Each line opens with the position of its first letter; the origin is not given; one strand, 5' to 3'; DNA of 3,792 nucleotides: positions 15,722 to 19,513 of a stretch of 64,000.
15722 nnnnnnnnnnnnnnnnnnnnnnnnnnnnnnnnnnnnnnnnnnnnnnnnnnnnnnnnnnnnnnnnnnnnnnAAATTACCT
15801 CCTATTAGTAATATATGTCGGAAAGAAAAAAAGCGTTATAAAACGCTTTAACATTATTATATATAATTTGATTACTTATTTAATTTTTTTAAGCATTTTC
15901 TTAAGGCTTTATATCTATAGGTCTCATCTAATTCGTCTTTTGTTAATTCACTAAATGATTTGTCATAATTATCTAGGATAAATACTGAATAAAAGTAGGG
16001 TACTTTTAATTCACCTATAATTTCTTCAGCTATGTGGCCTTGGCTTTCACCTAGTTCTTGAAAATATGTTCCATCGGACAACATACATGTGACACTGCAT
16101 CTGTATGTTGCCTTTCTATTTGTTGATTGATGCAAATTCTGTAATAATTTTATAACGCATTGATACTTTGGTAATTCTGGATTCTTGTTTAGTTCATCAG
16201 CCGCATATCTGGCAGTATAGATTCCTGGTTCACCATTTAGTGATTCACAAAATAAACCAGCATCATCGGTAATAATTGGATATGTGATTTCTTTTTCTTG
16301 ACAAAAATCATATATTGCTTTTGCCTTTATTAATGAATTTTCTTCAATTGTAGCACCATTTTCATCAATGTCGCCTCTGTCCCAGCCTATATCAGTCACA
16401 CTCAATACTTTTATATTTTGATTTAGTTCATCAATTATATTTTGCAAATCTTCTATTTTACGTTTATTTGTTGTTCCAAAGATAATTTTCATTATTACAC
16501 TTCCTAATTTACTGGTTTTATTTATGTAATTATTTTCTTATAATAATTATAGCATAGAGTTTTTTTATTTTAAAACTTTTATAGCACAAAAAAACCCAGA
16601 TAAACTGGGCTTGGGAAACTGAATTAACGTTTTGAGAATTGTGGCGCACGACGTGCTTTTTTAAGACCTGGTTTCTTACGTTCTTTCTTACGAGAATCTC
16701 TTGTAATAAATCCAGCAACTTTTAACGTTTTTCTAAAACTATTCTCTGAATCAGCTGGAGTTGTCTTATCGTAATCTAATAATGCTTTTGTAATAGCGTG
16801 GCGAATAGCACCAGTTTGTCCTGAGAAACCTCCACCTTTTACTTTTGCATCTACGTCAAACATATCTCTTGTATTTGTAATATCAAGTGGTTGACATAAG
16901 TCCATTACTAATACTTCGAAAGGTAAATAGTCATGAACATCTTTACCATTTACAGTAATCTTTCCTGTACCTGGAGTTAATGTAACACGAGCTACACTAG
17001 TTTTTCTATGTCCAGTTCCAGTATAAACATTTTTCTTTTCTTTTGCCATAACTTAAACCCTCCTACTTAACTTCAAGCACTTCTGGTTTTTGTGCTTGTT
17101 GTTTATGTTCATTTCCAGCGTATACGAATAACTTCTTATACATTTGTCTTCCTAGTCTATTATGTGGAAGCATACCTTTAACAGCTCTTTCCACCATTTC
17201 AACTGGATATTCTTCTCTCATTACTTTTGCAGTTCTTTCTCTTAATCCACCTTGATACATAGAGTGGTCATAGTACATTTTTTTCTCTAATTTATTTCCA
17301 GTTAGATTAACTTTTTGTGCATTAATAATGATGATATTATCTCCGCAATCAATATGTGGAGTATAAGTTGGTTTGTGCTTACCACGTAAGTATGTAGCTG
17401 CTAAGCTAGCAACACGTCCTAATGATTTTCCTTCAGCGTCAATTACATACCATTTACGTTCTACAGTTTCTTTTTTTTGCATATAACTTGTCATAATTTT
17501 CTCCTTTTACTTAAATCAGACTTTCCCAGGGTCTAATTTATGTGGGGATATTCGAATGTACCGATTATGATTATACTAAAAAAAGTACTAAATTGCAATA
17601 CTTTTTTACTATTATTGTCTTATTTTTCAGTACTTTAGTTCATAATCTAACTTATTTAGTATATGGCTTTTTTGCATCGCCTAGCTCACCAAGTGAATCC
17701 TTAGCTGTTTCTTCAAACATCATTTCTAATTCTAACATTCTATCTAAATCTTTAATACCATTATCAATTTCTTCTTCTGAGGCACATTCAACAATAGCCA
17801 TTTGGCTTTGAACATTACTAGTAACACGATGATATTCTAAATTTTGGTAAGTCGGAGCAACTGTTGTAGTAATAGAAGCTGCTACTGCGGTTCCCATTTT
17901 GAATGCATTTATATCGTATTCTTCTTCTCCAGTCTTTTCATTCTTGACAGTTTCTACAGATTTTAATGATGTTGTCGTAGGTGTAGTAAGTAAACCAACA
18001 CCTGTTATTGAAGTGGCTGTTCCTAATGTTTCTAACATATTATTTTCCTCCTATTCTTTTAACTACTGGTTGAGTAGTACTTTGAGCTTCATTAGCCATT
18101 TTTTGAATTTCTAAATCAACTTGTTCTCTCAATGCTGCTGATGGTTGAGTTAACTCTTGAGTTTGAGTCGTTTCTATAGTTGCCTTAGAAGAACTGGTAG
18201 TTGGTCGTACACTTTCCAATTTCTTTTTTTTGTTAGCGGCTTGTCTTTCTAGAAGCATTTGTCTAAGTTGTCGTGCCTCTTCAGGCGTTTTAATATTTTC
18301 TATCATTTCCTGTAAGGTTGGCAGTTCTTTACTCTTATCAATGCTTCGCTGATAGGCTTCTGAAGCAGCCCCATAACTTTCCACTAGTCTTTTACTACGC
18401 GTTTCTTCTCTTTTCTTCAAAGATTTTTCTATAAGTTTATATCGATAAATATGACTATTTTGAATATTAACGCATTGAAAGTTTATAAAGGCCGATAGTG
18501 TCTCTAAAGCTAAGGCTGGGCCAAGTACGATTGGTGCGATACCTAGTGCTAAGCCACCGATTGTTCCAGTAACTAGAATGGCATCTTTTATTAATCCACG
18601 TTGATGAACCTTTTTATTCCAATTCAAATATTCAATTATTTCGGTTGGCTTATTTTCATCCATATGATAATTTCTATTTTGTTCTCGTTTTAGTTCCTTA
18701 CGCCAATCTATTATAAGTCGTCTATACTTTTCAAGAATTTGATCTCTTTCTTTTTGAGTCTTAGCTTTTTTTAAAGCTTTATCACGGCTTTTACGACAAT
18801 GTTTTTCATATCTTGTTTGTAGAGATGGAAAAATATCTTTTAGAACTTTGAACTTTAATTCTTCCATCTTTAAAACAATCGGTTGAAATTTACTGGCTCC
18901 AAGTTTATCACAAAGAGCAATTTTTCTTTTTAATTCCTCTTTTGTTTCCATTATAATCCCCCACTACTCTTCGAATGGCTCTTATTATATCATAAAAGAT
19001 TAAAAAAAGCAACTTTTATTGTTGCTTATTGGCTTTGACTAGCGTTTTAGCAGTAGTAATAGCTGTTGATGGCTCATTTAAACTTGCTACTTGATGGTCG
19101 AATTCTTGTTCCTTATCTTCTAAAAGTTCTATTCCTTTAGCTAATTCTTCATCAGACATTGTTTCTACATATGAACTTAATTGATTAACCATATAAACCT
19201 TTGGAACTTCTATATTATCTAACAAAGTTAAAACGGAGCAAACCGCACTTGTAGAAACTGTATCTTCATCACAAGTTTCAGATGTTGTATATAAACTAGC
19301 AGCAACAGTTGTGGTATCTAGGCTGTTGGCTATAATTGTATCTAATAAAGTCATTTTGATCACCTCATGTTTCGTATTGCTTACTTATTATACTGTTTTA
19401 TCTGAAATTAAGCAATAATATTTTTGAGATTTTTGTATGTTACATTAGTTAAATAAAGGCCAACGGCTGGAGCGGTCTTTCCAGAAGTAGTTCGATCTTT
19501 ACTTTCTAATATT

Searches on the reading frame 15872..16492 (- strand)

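Call 3: search_protein_families(library=pfam, proteins=[window:15872-16492:-], max_evalue=0.01)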
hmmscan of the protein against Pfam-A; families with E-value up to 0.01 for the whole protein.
window:15872-16492:- (206 aa): 1 family
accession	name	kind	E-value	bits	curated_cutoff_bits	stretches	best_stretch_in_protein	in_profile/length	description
PF01725.21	Ham1p_like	-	1.1e-34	120.4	22.5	1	3-202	1-185/186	Ham1 family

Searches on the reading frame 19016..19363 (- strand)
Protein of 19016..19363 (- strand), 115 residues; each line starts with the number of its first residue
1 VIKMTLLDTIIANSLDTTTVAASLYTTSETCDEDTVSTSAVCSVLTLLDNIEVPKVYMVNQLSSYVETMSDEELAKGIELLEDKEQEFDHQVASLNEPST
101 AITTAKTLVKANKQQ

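Call 23: search_protein_families(library=pfam, proteins=[window:19016-19363:-], max_evalue=0.01)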
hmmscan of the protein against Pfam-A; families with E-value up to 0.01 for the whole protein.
window:19016-19363:- (115 aa): 1 family
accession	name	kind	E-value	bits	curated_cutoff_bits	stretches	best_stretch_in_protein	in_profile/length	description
PF09321.15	DUF1978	-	0.0051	16.6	25.4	1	27-104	137-216/244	Domain of unknown function (DUF1978)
